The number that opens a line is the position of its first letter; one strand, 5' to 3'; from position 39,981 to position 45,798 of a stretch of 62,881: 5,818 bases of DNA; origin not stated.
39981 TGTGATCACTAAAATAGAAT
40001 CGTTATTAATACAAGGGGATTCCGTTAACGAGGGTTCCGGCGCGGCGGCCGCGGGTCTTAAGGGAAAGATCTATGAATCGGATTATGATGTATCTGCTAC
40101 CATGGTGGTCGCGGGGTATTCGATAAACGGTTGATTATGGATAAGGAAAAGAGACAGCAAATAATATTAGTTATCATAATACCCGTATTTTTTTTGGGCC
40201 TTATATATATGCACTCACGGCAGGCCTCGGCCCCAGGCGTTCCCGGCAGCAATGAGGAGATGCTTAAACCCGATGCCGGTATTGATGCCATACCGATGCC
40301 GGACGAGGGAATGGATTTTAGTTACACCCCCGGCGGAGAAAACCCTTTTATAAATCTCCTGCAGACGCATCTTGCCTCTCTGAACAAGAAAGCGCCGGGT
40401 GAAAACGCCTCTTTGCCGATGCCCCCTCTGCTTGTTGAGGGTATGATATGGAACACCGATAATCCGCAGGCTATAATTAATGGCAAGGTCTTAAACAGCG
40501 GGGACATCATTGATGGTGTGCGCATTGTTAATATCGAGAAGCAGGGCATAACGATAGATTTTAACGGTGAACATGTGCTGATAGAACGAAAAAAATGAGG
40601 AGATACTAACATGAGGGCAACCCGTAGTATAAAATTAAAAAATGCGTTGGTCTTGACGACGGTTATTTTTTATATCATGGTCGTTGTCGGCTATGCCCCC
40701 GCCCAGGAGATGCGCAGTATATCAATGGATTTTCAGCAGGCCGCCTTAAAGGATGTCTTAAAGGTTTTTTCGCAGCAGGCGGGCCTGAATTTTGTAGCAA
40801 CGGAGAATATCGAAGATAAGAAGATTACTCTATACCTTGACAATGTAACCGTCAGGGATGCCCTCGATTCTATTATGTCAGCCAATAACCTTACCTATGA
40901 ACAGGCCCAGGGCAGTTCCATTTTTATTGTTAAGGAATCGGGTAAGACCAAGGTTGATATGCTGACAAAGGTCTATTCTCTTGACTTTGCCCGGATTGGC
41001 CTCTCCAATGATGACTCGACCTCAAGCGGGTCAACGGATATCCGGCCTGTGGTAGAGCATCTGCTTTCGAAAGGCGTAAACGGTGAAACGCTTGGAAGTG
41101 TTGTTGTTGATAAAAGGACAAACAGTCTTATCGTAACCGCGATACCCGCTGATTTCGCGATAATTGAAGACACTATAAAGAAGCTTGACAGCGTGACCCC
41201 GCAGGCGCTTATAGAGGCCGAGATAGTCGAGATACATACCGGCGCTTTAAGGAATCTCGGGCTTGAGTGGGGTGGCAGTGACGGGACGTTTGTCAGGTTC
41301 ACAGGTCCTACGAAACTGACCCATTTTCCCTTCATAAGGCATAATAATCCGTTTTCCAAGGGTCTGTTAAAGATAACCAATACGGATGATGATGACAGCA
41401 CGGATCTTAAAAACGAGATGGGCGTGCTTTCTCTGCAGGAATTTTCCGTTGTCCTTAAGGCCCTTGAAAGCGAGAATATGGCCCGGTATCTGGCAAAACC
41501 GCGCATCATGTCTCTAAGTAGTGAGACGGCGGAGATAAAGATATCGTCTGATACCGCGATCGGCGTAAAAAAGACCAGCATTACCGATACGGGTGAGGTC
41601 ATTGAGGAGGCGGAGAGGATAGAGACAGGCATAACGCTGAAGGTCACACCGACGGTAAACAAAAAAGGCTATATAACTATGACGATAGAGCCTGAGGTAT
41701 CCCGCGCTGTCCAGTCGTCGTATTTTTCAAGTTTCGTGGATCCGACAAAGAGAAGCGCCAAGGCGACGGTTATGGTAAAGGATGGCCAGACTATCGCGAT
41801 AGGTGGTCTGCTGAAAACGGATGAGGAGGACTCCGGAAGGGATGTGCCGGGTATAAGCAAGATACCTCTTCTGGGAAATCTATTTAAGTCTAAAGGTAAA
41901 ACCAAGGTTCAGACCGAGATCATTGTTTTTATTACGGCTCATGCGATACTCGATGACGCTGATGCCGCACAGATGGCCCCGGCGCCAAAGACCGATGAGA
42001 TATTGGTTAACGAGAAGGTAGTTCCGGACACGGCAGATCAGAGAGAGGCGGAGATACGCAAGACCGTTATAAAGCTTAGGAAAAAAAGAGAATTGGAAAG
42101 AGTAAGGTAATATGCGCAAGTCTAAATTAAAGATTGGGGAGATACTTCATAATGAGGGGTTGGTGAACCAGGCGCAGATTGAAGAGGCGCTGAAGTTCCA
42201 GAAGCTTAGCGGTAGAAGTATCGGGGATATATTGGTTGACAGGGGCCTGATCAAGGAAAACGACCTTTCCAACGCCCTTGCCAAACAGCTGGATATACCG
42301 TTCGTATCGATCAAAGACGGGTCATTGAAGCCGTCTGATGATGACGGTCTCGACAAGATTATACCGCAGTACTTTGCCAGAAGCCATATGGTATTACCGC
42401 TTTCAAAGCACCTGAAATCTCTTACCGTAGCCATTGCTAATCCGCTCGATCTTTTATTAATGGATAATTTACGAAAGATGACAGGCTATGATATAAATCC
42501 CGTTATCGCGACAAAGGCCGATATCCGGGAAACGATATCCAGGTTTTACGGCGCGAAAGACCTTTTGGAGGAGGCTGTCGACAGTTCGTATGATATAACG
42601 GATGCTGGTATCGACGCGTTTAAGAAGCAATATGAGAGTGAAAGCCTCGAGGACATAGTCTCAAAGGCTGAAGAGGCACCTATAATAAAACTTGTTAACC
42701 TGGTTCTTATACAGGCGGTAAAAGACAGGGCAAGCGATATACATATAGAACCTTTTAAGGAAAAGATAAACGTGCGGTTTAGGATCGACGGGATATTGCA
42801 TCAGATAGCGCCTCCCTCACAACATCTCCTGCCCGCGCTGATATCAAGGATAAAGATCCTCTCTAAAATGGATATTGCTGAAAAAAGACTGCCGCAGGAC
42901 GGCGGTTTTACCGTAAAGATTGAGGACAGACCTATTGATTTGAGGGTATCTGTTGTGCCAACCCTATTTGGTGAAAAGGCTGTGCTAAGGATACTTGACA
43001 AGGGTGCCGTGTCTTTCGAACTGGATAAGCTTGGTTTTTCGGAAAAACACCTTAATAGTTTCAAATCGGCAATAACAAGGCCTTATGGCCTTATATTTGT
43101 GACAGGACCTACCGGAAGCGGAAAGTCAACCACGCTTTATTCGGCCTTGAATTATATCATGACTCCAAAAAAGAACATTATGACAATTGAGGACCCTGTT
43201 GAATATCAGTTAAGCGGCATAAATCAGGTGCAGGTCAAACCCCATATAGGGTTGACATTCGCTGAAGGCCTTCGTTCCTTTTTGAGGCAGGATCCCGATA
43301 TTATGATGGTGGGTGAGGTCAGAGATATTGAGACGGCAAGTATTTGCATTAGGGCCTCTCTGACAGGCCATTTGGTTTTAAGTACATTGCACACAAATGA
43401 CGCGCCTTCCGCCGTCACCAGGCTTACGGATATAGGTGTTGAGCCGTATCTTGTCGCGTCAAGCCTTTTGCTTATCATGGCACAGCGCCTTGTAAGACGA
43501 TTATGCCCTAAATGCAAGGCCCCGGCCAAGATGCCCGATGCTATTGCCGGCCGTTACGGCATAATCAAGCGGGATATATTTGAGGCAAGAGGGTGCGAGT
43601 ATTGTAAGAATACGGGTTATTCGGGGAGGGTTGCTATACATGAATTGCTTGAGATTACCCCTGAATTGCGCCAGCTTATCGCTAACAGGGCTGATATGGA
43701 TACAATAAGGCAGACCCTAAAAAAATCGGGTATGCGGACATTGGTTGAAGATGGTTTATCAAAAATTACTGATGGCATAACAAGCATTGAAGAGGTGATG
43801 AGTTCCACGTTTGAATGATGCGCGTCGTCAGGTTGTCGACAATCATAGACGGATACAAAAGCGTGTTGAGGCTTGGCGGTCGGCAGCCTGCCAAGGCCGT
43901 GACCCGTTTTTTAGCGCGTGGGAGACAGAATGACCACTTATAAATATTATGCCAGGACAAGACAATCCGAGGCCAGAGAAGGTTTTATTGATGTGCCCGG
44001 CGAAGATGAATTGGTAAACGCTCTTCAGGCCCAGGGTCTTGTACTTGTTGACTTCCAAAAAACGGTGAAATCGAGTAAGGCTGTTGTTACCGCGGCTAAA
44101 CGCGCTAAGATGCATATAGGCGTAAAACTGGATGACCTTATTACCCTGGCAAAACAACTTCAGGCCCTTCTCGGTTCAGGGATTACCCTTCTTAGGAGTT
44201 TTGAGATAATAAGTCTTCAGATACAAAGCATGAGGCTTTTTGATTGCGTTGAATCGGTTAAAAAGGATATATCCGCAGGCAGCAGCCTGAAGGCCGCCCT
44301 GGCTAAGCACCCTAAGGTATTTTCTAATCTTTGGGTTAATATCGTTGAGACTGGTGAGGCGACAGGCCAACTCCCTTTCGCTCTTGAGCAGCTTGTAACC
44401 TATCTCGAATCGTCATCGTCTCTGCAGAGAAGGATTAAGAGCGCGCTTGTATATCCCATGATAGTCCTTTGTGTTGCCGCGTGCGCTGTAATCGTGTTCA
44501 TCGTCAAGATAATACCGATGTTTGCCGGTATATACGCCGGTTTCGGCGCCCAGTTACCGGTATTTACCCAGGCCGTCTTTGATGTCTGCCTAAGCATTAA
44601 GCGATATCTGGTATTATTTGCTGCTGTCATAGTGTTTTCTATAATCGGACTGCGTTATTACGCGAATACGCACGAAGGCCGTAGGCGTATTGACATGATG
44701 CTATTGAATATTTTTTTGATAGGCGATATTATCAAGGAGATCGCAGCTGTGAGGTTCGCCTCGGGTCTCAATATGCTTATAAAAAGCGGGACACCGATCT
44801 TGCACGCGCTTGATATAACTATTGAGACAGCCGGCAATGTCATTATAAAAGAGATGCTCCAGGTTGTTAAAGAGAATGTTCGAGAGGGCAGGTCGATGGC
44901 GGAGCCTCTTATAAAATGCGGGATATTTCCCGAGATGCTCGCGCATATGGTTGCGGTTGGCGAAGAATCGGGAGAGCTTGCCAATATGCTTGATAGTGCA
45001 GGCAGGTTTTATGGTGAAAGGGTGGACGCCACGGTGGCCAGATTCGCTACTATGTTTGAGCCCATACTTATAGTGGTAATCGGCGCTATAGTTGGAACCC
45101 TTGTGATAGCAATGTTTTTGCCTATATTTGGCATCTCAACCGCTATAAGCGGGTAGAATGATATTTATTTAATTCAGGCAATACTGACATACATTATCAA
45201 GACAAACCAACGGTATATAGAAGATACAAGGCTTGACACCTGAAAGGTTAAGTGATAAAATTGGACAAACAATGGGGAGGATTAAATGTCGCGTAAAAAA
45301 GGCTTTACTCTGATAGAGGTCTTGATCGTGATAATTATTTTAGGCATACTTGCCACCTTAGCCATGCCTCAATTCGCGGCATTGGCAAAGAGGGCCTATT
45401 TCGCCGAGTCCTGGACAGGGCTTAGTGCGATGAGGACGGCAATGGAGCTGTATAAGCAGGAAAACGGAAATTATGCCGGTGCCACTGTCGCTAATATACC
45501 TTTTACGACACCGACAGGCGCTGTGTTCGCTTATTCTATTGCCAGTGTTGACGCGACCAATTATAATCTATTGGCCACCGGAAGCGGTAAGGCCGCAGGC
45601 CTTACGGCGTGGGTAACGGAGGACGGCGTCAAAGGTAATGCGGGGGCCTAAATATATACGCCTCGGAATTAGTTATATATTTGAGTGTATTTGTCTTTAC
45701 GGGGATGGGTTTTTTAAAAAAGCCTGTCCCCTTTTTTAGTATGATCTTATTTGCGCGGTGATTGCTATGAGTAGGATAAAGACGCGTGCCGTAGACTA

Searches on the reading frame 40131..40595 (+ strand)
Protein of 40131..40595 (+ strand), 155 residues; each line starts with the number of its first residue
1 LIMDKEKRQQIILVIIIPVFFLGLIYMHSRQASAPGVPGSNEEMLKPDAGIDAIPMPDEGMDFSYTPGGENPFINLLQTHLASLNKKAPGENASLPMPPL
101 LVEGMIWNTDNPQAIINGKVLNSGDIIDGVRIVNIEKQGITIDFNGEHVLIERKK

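Call 56: search_protein_families(library=pfam, max_evalue=0.0001, proteins=[window:40131-40595:+])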
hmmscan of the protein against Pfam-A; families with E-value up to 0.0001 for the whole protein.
window:40131-40595:+ (155 aa): 2 families
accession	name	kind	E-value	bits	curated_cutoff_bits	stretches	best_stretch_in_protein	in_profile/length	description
PF16537.11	T2SSB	-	9.8e-07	28.8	28.4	1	98-150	2-57/60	Type II secretion system protein B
PF23862.1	CdsD_C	-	1.4e-06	28.7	27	1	111-146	15-50/56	CdsD C-terminal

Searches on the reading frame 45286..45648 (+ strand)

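Call 56: search_protein_families(library=pfam, max_evalue=0.0001, proteins=[window:45286-45648:+])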
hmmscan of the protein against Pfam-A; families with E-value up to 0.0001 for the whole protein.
window:45286-45648:+ (121 aa): 1 family
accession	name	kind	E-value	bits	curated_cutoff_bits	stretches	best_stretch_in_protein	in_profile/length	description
PF07963.17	N_methyl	-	9.6e-10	38.1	21.2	1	1-27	1-27/27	Prokaryotic N-terminal methylation motif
